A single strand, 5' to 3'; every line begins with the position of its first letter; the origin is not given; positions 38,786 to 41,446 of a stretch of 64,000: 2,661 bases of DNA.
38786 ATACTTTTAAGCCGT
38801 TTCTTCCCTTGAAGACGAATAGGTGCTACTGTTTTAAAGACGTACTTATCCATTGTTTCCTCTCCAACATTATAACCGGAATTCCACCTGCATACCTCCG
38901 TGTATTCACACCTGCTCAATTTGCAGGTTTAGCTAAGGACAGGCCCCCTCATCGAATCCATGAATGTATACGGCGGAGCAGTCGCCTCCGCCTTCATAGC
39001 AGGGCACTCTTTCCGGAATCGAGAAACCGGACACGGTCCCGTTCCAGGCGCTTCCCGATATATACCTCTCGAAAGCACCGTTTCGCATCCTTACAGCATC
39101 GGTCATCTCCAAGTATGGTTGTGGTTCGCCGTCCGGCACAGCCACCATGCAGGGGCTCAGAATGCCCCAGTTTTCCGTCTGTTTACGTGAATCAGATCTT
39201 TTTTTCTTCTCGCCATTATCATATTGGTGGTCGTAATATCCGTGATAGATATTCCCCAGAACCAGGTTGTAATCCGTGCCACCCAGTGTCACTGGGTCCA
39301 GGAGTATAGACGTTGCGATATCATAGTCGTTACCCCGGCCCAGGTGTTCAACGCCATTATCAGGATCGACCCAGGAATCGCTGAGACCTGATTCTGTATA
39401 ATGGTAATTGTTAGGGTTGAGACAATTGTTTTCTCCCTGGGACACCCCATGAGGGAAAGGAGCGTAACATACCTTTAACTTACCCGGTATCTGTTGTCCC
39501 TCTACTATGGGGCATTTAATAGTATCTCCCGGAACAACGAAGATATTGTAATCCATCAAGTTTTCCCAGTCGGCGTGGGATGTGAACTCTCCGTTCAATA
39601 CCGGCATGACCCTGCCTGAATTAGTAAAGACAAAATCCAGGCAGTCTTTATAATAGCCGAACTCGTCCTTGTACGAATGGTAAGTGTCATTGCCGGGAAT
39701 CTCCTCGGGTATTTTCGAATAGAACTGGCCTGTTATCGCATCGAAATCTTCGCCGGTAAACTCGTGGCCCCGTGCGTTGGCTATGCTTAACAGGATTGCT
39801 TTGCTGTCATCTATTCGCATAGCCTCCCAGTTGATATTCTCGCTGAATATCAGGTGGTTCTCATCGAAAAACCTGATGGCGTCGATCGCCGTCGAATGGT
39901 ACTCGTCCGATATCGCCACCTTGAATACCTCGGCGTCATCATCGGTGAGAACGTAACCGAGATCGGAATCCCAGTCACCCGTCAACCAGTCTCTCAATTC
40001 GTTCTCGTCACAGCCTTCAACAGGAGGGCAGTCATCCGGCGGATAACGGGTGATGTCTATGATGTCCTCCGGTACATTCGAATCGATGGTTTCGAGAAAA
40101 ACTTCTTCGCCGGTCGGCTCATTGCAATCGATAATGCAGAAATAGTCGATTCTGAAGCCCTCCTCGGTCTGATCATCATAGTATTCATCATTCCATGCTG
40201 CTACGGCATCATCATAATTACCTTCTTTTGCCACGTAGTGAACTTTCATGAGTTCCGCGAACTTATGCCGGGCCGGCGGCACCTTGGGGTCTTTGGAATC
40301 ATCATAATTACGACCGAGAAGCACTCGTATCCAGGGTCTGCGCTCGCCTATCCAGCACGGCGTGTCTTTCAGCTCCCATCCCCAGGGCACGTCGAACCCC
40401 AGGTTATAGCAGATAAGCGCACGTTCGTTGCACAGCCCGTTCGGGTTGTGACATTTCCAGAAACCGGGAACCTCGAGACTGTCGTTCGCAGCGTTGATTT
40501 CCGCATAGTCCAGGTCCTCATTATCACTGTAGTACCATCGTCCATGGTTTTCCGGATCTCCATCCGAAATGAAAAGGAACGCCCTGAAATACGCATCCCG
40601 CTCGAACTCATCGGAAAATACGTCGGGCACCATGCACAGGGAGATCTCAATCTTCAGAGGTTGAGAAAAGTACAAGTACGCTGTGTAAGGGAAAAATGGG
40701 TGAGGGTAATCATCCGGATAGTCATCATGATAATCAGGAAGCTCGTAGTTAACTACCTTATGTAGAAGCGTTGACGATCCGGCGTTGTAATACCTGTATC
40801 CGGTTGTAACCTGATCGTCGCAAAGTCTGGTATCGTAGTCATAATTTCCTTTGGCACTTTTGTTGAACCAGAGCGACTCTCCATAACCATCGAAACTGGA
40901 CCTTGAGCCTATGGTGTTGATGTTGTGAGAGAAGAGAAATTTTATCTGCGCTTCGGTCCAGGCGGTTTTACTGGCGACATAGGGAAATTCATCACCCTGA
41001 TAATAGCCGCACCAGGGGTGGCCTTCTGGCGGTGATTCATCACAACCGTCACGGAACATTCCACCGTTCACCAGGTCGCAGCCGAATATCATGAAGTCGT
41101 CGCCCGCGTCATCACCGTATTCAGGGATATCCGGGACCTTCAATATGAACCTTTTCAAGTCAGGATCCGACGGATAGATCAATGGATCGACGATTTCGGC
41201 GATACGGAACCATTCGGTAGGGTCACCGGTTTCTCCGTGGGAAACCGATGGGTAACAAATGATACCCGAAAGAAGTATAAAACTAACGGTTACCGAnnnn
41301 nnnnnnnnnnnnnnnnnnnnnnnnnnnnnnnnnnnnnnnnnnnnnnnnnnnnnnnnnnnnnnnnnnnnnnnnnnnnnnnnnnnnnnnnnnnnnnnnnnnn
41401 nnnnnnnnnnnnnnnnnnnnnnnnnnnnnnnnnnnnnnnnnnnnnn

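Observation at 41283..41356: (TCAC)8 tetranucleotide tract between a strong RBS+ATG and a frameshifted 749-aa secreted-protein gene: candidate phase-variation (contingency) switch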

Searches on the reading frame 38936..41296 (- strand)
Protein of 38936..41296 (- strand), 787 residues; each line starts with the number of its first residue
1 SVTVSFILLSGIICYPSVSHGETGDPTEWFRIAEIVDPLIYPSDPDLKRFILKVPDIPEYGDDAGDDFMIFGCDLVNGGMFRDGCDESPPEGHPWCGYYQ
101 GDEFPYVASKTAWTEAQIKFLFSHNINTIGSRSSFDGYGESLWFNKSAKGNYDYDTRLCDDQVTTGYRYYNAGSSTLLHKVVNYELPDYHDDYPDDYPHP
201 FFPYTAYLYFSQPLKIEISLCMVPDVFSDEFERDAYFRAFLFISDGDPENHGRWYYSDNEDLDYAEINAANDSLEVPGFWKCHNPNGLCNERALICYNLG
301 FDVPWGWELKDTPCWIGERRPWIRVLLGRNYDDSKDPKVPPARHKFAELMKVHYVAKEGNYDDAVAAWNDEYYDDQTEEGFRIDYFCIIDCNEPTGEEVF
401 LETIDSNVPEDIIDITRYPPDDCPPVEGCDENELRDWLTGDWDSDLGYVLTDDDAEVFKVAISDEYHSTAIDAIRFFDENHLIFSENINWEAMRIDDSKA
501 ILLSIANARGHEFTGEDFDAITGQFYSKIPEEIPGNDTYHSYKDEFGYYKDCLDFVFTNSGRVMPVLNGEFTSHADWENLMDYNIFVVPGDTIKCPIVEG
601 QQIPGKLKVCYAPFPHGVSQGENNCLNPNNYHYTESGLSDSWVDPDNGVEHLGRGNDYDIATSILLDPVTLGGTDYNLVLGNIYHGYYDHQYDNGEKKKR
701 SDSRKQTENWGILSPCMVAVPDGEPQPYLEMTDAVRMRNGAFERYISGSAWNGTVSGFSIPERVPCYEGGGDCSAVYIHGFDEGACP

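Call 23: find_related_loci(query=A1, collection=genome_contigs, flank=10000)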
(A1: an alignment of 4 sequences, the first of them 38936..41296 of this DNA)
Query A1 (787 aa) in genome_contigs; peptide patterns used: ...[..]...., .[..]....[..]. (x = any residue, [..] = any of these).
21 stretches matched a pattern, but none encodes a relative of the query by tblastn (E <= 1e-3).

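Call 24: find_related_loci(query=A1, collection=metagenome_contigs, flank=6000)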
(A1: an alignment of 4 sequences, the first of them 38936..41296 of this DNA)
Query A1 (787 aa) in metagenome_contigs; peptide patterns used: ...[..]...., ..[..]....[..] (x = any residue, [..] = any of these).
54 stretches matched a pattern, but none encodes a relative of the query by tblastn (E <= 1e-3).

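Call 40: search_protein_representatives(alignment_id=A1)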
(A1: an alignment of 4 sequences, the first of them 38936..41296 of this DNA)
Query: 4 sequences, 771 profile positions. Proteins with E-value up to 0.001 (for the whole library): 23; up to 1e-10: 19; up to 1e-30: 11. The best 23 are listed.
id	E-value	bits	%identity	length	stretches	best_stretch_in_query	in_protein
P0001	0.0e+00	1461.8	-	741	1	44-770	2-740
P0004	0.0e+00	1192.8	-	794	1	4-747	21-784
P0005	9.8e-167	573.0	-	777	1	26-753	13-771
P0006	8.1e-163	560.0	-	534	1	107-622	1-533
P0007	5.8e-140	484.4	-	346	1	441-766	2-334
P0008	1.7e-109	383.7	-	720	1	46-746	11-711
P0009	2.9e-106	373.0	-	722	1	59-739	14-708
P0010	6.3e-72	259.5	-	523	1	6-500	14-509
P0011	2.0e-67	244.6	-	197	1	162-338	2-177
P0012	1.3e-35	139.4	-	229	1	2-125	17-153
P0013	6.4e-32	127.2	-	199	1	553-747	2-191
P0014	1.2e-25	106.5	-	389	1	336-735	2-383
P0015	5.6e-19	84.4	-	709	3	60-359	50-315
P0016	7.5e-19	83.9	-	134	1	636-757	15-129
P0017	8.6e-19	83.8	-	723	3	6-371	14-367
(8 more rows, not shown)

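Call 42: find_encoding_contigs(protein=P0012, flank=6000)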
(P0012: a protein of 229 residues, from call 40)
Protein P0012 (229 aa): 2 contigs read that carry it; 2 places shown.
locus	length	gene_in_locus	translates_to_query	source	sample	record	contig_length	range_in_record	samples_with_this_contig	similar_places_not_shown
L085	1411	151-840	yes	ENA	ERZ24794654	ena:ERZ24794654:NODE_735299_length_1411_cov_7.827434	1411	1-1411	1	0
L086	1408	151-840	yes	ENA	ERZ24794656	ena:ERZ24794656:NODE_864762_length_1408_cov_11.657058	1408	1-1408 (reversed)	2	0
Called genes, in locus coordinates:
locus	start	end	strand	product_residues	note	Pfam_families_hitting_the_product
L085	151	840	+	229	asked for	-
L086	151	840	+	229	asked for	-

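Call 43: find_encoding_contigs(protein=P0017, flank=6000)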
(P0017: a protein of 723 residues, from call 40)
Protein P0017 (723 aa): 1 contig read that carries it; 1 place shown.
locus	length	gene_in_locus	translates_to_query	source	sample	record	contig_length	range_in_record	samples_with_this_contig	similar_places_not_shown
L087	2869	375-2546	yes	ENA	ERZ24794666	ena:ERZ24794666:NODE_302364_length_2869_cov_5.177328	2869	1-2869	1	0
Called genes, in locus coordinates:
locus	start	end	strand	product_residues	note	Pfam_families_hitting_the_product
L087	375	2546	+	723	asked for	-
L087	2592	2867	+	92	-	?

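Call 48: find_encoding_contigs(protein=P0005, flank=5000)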
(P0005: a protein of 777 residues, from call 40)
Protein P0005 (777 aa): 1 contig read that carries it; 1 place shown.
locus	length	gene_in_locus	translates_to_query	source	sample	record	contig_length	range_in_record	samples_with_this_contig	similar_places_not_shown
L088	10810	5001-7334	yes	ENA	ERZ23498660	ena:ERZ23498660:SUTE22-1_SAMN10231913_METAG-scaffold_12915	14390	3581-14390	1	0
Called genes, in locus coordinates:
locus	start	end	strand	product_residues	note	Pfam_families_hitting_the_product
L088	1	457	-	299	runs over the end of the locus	PF00072:Response_reg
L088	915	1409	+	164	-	PF03773:ArsP_1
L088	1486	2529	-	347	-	PF13483:Lactamase_B_3, PF12706:Lactamase_B_2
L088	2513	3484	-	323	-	PF00106:adh_short, PF08659:KR (weak), PF13561:adh_short_C2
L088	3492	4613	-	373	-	PF04371:PAD_porph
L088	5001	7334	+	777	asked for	-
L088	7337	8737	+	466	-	PF13229:Beta_helix (weak)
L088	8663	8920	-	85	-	-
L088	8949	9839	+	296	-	PF00753:Lactamase_B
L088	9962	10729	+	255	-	-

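Call 49: find_encoding_contigs(protein=P0008, flank=5000)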
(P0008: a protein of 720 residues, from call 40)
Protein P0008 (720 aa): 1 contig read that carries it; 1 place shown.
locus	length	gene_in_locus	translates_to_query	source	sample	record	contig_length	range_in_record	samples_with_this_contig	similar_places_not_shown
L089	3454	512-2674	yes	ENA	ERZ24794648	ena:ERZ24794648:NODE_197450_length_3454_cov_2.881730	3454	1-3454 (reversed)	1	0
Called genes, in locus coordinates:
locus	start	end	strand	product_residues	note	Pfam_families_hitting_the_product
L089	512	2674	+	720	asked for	-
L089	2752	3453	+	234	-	?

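Call 50: find_encoding_contigs(protein=P0009, flank=5000)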
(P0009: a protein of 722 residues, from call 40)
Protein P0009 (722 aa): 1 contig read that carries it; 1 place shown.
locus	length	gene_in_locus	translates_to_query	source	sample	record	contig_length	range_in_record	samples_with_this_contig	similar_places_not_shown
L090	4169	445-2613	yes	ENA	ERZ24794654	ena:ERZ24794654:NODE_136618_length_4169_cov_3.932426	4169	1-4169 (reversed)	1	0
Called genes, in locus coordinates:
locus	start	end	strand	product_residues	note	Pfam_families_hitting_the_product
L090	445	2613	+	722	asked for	-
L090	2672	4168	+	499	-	?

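Call 51: find_encoding_contigs(protein=P0010, flank=5000)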
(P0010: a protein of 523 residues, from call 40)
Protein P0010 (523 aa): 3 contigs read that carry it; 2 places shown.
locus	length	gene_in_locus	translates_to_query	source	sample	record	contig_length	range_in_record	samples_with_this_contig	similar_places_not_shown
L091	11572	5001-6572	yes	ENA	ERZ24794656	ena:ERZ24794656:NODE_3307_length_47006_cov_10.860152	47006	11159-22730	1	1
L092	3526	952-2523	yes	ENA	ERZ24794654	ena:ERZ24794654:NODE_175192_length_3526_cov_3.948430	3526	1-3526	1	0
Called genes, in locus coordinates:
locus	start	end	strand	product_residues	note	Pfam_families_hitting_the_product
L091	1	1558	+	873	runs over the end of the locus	PF02415:Chlam_PMP (faint)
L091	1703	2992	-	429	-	PF00595:PDZ (weak), PF13180:PDZ_2, PF17820:PDZ_6 (weak), PF00595:PDZ (weak), PF13180:PDZ_2, PF17820:PDZ_6, PF00595:PDZ (weak), PF13180:PDZ_2, +1 more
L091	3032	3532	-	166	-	-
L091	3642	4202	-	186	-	PF04542:Sigma70_r2, PF08281:Sigma70_r4_2, PF04545:Sigma70_r4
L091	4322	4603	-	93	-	PF00708:Acylphosphatase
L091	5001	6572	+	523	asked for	-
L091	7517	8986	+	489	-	PF00089:Trypsin, PF13365:Trypsin_2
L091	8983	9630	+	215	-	PF01809:YidD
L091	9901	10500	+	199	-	-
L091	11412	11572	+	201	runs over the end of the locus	-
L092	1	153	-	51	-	?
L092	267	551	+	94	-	-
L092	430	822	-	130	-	-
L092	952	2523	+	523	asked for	-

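Call 54: predict_structure(alignment_id=A1)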
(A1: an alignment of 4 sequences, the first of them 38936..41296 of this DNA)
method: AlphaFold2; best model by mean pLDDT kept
length: 787 residues; sequences in the alignment: 4
mean_pLDDT: 27.6   pTM: 0.20
mean pLDDT of the five models: 27.6, 25.1, 24.6, 24.1, 23.5
residues with pLDDT >= 90: 0; 70-90: 0; 50-70: 0; < 50: 787
segments of 3 or more residues with pLDDT < 50: 1-787
pLDDT, mean of each block of 10 residues (from residue 1): 32 25 26 29 32 36 34 27 30 30 28 36 32 27 31 31 28 27 30 29 23 22 23 26 24 28 27 24 23 21 22 23 23 28 30 33 29 29 21 23 25 28 29 30 26 24 26 26 23 24 22 29 27 28 29 31 24 24 22 23 24 22 26 23 29 29 30 32 30 30 29 28 32 37 31 30 36 31 23
secondary structure, 60 per line:
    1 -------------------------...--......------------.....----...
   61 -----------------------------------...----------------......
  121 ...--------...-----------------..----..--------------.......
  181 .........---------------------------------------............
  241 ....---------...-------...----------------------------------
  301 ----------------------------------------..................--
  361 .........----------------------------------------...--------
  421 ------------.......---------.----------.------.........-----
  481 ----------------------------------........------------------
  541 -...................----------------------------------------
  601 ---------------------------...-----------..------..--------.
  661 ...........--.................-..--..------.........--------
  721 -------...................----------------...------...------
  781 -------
elements in order (helices of 4 or more, strands of 3 or more residues): E31-36 E49-53 H115-123 H174-189 H229-244 E254-256 E264-266 H341-358 H361-369 H433-439 H467-475 H515-522 H542-560 E660-671 E674-690 E704-712 H728-746 E763-765 E772-774

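Call 56: find_homologous_proteins(query=A3, max_evalue=0.001)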
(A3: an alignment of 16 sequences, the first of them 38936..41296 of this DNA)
Query A3 (16 sequences) (787 aa, profile of the alignment): 6 proteins with E <= 0.001 among 7580 candidates.
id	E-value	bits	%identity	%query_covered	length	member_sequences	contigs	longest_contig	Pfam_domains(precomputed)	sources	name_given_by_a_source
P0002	2.7e-257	874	80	98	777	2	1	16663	-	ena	-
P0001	3.1e-257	874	100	94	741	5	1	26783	-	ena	-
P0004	1.4e-235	802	35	95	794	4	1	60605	-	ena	-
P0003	2.5e-206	706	77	72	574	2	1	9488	-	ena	-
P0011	3.8e-54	203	59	22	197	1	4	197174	-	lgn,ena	-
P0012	1.2e-8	52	60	22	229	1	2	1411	-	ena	-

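Call 70: find_encoding_contigs(protein=P0011, flank=10000, max_places=6)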
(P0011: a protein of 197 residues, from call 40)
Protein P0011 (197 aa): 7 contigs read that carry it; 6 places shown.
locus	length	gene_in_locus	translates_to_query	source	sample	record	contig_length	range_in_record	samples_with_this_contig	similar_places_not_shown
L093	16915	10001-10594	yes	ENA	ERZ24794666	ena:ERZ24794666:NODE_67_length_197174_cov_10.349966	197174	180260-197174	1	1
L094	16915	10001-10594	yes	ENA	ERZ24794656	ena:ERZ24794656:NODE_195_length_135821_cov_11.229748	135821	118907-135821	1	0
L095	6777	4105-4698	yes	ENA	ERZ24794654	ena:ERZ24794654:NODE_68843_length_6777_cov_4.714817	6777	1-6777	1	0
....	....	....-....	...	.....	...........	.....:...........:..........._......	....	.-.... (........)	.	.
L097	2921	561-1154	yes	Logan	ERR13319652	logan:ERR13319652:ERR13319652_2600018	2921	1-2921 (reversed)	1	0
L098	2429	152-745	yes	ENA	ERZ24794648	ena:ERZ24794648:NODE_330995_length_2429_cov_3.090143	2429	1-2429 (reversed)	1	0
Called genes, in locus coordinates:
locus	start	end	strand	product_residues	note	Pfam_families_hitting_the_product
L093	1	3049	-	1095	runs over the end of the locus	PF02985:HEAT (faint), PF13646:HEAT_2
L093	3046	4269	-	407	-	PF07973:tRNA_SAD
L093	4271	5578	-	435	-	PF09861:Lar_N, PF21113:LarA_C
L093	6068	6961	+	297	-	PF13671:AAA_33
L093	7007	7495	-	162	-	PF04008:Adenosine_kin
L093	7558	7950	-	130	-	PF01894:YjbQ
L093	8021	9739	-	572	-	PF13860:FlgD_ig, PF18962:Por_Secre_tail (weak)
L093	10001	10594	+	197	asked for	-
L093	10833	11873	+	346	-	-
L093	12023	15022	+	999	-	PF22842:Pel9A-like_beta_helix (faint), PF05048:NosD (faint), PF13229:Beta_helix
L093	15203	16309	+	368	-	-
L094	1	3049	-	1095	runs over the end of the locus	PF02985:HEAT (faint), PF13646:HEAT_2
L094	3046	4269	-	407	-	PF07973:tRNA_SAD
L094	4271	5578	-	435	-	PF09861:Lar_N, PF21113:LarA_C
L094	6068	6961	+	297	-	PF13671:AAA_33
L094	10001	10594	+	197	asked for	-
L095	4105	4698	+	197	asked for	-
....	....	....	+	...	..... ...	-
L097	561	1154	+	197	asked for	-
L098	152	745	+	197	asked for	-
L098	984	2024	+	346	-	-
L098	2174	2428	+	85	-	?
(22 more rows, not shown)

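Call 72: predict_structure(alignment_id=A3)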
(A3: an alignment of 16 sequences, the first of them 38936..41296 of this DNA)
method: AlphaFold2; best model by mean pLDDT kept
length: 787 residues; sequences in the alignment: 16
mean_pLDDT: 64.3   pTM: 0.75
mean pLDDT of the five models: 64.3, 59.7, 54.6, 53.4, 48.9
residues with pLDDT >= 90: 92; 70-90: 298; 50-70: 130; < 50: 267
segments of 3 or more residues with pLDDT < 50: 1-23, 74-108, 131-142, 161-174, 215-221, 413-417, 421-429, 530-536, 575-652, 688-730, 760-787
pLDDT, mean of each block of 10 residues (from residue 1): 30 29 63 83 81 78 74 51 39 39 42 67 71 40 64 60 39 57 78 79 81 51 78 88 81 83 83 85 80 85 71 65 82 82 95 96 96 88 91 82 75 51 41 66 80 92 92 91 80 64 88 80 65 45 71 88 82 50 38 36 33 32 38 45 41 54 74 86 59 38 34 31 38 62 76 59 33 28 31
secondary structure, 60 per line:
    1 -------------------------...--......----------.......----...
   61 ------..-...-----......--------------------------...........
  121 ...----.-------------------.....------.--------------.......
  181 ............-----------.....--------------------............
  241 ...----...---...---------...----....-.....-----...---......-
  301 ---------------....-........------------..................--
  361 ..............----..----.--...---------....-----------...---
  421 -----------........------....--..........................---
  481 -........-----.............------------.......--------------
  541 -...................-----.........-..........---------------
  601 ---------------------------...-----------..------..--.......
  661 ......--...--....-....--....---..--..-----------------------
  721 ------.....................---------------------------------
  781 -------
elements in order (helices of 4 or more, strands of 3 or more residues): E31-36 E47-53 E70-72 H78-83 H110-123 H148-151 H174-192 E204-208 H229-243 E254-256 E266-268 E273-276 H278-282 E294-299 H316-319 H321-328 H341-358 H361-372 H432-439 H446-449 H452-477 E482-489 H495-507 E520-526 H542-560 E566-574 H576-585 H654-666 E669-671 E674-677 E679-682 E685-688 H727-747

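Call 75: fold_search(model_id=the predicted structure, library=pdb)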
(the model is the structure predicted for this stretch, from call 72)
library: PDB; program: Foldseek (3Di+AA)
matches with E <= 10: 920; with E <= 0.001: 16
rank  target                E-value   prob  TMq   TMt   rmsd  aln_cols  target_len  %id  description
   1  4bq4_A                3.1e-07  1.00  0.30  0.31  10.0       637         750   11  Structural analysis of an exo-beta-agarase (released 2013-08-14)
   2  5z6p_A                3.7e-07  1.00  0.30  0.33   9.2       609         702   11  The crystal structure of an agarase, AgWH50C (released 2019-01-02)
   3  4bq5_B                6.0e-07  1.00  0.33  0.35  15.3       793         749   12  Structural analysis of an exo-beta-agarase (released 2013-08-14)
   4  4bq2_D                6.3e-07  1.00  0.30  0.32  10.2       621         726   12  Structural analysis of an exo-beta-agarase (released 2013-08-14)
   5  4bq5_A                1.5e-06  1.00  0.27  0.28  14.9       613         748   12  Structural analysis of an exo-beta-agarase (released 2013-08-14)
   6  4bq2_C                2.0e-06  1.00  0.27  0.28  15.0       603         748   13  Structural analysis of an exo-beta-agarase (released 2013-08-14)
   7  4bq2_A                2.7e-06  1.00  0.27  0.29  15.3       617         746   12  Structural analysis of an exo-beta-agarase (released 2013-08-14)
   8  4bq2_B                2.7e-06  1.00  0.27  0.29  14.6       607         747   13  Structural analysis of an exo-beta-agarase (released 2013-08-14)
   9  4bq3_C                2.8e-06  1.00  0.27  0.29  14.5       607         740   12  Structural analysis of an exo-beta-agarase (released 2013-08-14)
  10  6xj9_B                3.9e-06  1.00  0.27  0.31  13.7       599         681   13  Structure of PfGH50B (released 2020-09-16)
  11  6xj9_A                4.4e-06  1.00  0.27  0.30  14.8       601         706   13  Structure of PfGH50B (released 2020-09-16)
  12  4bq3_A                6.1e-06  1.00  0.30  0.31   9.6       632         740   11  Structural analysis of an exo-beta-agarase (released 2013-08-14)
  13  4bq3_D                7.6e-06  1.00  0.28  0.29  12.7       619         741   12  Structural analysis of an exo-beta-agarase (released 2013-08-14)
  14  4bq3_B                9.0e-06  1.00  0.33  0.34  15.1       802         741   12  Structural analysis of an exo-beta-agarase (released 2013-08-14)
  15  5z6p_B                5.2e-05  1.00  0.33  0.39  10.9       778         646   10  The crystal structure of an agarase, AgWH50C (released 2019-01-02)
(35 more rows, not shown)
